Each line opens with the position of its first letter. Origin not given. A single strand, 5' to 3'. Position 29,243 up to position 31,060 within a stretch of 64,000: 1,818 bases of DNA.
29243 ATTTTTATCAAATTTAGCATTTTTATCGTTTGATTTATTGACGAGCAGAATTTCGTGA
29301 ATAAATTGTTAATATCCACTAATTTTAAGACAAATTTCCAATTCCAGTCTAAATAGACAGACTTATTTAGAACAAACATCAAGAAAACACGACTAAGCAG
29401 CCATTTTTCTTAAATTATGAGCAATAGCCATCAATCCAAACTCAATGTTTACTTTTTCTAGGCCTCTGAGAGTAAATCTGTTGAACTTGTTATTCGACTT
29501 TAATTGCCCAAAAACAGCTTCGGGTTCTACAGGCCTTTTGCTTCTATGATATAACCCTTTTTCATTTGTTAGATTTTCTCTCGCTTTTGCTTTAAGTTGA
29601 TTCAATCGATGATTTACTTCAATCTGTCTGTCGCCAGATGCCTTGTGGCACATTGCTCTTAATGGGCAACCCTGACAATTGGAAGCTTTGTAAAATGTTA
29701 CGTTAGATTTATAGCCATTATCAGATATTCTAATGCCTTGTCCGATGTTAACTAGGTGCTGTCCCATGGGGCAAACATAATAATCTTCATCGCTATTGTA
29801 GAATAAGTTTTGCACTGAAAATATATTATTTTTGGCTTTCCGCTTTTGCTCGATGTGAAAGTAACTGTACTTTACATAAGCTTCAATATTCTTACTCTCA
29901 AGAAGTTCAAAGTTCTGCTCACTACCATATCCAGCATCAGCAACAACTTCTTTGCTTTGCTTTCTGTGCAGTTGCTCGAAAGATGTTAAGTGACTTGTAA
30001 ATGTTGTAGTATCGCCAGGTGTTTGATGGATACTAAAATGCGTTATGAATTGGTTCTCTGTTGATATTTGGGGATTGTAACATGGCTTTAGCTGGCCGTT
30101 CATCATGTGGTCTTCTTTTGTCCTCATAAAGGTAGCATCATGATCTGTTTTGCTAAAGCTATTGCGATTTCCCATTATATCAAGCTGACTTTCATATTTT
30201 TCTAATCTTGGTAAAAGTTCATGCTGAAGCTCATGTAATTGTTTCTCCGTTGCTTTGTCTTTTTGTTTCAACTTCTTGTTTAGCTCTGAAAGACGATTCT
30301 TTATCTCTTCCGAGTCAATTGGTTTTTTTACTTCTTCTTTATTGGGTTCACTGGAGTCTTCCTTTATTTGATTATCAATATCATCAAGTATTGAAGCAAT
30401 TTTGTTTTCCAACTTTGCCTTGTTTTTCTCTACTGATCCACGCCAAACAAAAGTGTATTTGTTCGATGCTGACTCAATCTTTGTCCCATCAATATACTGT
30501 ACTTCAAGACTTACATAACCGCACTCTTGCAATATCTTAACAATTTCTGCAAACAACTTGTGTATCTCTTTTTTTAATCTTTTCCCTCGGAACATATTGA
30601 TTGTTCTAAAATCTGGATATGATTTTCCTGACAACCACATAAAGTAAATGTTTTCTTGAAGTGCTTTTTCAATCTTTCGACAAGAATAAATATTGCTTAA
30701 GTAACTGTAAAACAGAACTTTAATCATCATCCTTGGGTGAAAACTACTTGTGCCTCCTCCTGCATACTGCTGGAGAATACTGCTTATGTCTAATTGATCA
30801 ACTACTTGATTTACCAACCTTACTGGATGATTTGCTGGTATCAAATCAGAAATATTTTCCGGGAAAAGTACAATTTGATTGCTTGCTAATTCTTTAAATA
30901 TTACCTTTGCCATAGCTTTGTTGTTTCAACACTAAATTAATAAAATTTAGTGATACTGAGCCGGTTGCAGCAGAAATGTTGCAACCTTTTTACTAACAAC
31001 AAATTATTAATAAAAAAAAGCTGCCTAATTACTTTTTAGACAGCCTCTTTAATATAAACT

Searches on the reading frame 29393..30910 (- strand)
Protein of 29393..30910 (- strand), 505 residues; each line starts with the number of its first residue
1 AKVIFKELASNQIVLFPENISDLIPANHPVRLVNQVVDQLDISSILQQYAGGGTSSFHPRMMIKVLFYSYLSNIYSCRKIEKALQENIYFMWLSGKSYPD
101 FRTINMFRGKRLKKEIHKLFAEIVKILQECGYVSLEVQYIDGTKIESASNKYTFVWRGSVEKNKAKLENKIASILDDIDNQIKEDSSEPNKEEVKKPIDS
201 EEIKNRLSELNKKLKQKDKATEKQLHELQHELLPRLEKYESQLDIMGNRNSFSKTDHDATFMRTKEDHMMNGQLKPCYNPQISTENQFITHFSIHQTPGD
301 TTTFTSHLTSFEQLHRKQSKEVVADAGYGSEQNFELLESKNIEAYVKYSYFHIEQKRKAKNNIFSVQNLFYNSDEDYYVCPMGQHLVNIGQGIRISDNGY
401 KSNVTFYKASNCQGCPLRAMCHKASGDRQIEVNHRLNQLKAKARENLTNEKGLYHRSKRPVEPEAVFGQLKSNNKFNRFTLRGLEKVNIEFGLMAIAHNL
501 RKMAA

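Call 97: search_protein_families(library=phrogs, proteins=[window:29393-30910:-], max_evalue=0.001)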
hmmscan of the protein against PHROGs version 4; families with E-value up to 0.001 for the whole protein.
window:29393-30910:- (505 aa): 3 families
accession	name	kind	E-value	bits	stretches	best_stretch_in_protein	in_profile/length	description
phrog_8928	-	unknown function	1.3e-111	375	1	5-504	4-455/484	-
phrog_22174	-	unknown function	6.7e-40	138.3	1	269-505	1-240/268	-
phrog_3598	-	integration and excision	1.5e-09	38.3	1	49-152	38-145/316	transposase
